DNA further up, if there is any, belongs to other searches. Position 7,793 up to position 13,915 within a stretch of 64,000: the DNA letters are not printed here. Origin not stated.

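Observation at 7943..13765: Single-gene 1,940-aa transglutaminase-like / DUF4011 / SF1 helicase / REase-like / DUF3320 protein: candidate stand-alone nucleic-acid surveillance or defence module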

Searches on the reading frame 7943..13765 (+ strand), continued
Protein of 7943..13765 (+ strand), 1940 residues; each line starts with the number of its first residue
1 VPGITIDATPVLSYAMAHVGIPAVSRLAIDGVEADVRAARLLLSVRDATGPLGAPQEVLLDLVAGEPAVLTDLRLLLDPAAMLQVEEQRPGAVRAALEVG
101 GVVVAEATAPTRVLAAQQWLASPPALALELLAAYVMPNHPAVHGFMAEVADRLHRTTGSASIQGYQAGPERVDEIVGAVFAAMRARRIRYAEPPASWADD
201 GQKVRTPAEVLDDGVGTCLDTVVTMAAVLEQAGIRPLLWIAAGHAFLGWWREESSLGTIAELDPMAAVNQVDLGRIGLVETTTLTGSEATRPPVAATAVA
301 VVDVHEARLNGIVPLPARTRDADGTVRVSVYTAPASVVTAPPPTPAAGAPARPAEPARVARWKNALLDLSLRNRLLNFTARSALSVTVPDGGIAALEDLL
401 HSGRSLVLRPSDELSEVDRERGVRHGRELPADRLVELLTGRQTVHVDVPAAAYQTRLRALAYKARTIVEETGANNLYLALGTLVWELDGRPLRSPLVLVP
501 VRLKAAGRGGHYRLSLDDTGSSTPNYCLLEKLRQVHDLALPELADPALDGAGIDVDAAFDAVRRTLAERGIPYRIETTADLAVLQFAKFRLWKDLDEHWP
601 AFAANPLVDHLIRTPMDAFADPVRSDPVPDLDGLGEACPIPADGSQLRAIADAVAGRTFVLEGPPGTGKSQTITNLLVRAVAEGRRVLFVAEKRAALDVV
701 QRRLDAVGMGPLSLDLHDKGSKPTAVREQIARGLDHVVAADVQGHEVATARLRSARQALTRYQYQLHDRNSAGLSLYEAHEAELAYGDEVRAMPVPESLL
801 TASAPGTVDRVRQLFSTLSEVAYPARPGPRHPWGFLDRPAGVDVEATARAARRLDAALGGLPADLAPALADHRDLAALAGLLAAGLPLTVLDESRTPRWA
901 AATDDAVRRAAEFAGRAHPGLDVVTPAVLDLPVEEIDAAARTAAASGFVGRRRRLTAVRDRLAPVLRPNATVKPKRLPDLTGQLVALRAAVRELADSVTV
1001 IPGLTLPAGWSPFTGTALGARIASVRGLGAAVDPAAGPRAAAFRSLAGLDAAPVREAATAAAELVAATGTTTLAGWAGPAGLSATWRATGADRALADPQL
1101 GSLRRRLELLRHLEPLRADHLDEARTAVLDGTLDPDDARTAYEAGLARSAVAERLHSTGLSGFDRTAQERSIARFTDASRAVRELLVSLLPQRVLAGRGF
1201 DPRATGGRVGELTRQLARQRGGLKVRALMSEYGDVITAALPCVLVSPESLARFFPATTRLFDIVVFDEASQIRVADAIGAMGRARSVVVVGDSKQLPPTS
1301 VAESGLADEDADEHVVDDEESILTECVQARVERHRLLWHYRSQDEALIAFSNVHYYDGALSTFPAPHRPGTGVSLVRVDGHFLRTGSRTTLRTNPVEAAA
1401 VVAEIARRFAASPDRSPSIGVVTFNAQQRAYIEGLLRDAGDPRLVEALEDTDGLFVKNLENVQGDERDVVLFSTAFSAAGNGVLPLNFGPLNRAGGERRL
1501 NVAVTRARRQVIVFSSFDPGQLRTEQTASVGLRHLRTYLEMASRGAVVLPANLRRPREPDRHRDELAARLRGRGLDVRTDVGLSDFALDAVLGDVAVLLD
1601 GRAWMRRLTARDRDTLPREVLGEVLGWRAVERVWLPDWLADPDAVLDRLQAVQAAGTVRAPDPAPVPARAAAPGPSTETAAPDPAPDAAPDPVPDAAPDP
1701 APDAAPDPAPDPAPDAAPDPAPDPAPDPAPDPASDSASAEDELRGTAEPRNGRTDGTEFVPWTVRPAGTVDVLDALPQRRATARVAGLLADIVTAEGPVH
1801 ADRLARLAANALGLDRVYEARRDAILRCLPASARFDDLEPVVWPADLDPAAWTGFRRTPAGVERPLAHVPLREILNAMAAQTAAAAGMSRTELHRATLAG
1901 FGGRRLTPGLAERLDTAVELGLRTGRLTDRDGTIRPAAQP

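Call 68: search_dna_similar(query=window:7943-13762:+, collection=plasmids, mode=protein, max_rows=25, max_evalue=1e-20)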
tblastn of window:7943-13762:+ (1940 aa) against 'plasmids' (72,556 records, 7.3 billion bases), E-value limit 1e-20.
Records with a match: 443; places in all: 468; records where one place covers at least 80% of the query: 0.
Best place of each record, by identity: <60% 443.
By first word of the organism name: Klebsiella 241; Ralstonia 91; Rhizobium 19; Acinetobacter 14; Raoultella 10; Mesorhizobium 6; Paracoccus 6; Vibrio 5; Thioclava 4; Microbacterium 3; and 37 more.
By predicted mobility (MOB-suite, as given by PLSDB): conjugative 210; non-mobilizable 125; mobilizable 108.
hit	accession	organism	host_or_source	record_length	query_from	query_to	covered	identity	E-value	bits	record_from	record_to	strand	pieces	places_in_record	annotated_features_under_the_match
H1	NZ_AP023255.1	Mesorhizobium sp. 131-3-5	Lotus japonicus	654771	4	1655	67%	33.2%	9e-72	482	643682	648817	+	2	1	DUF3320 domain-containing protein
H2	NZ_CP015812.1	Microbacterium chocolatum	cell culture,soil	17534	386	1649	50%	44.1%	1e-67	608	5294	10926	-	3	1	DUF4011 domain-containing protein | DEAD/DEAH box helicase | hypothetical protein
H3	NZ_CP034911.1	Sinorhizobium alkalisoli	single cell,root nodule of Sesbania ...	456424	2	1650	62%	34.7%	7e-76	545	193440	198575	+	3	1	DUF3320 domain-containing protein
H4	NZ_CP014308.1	Burkholderia sp. PAMC 26561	single cell,lichen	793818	134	1650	57%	37.6%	5e-76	576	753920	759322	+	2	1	DUF3320 domain-containing protein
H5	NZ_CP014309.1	Burkholderia sp. PAMC 26561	single cell,lichen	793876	134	1650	57%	37.6%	5e-76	576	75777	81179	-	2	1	DUF3320 domain-containing protein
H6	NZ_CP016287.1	Rhizobium leguminosarum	Vavilovia formosa,cell culture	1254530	1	1650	63%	33.5%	4e-73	526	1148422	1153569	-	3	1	record has no annotation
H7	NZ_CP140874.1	Rhizobium beringeri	Trifolium pratense,whole organism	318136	1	1650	63%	33.5%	9e-74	531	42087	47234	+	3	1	DUF3320 domain-containing protein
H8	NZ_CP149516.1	Thioclava sp. GXIMD4215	pure culture,mangrove soil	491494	3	1655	62%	33.3%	5e-77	544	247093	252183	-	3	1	DUF3320 domain-containing protein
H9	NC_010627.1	Paraburkholderia phymatum STM815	-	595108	134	1651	51%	38.9%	4e-75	596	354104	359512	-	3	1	DUF3320 domain-containing protein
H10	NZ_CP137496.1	Pseudomonas aeruginosa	Homo sapiens,Bacterial culture sample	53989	134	1641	53%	37.8%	2e-71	566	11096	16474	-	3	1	DUF3320 domain-containing protein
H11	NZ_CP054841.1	Comamonas antarctica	whole organism,R2A medium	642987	379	1651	48%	40.7%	4e-83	503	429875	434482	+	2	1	DUF3320 domain-containing protein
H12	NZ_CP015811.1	Microbacterium chocolatum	cell culture,soil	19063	508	1649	40%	48.3%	9e-61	567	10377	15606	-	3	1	hypothetical protein (x4) | DEAD/DEAH box helicase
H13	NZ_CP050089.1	Rhizobium leguminosarum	Trifolium pratense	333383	134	1650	53%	35.4%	9e-72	519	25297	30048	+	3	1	DUF3320 domain-containing protein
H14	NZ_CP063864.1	Klebsiella pneumoniae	panda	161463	134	1649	53%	35.5%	5e-64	510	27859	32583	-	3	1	DUF3320 domain-containing protein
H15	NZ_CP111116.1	Raoultella sp. DY2415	crude oil contaminated soil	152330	134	1649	53%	35.5%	6e-64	509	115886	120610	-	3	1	DUF3320 domain-containing protein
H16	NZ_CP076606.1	Raoultella ornithinolytica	Dongxiang wild rice,pure culture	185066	134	1649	53%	35.5%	6e-64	509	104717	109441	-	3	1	DUF3320 domain-containing protein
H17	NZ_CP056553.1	Enterobacter sp. RHBSTW-00422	culture,Freshwater sample from ...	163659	134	1649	53%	35.5%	7e-64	509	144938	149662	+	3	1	DUF3320 domain-containing protein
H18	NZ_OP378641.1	Klebsiella michiganensis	-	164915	134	1649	53%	35.5%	7e-64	509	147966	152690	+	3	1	DUF3320 domain-containing protein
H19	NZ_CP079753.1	Raoultella ornithinolytica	cell culture,urine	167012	134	1649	53%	35.5%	7e-64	509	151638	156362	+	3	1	DUF3320 domain-containing protein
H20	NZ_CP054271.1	Raoultella ornithinolytica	Sus scrofa domesticus,Whole ...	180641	134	1649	53%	35.5%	7e-64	509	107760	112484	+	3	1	DUF3320 domain-containing protein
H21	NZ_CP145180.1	Raoultella ornithinolytica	Hospital waste water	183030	134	1649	53%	35.5%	7e-64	509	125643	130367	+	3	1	DUF3320 domain-containing protein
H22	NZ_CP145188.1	Raoultella ornithinolytica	-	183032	134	1649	53%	35.5%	7e-64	509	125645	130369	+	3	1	DUF3320 domain-containing protein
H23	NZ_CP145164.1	Raoultella ornithinolytica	-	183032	134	1649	53%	35.5%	7e-64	509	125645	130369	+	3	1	DUF3320 domain-containing protein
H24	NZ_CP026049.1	Raoultella planticola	Homo sapiens,G-tube swab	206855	134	1649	53%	35.5%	7e-64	509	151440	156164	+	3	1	DUF3320 domain-containing protein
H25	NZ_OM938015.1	Klebsiella michiganensis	-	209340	134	1649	53%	35.5%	7e-64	509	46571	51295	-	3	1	DUF3320 domain-containing protein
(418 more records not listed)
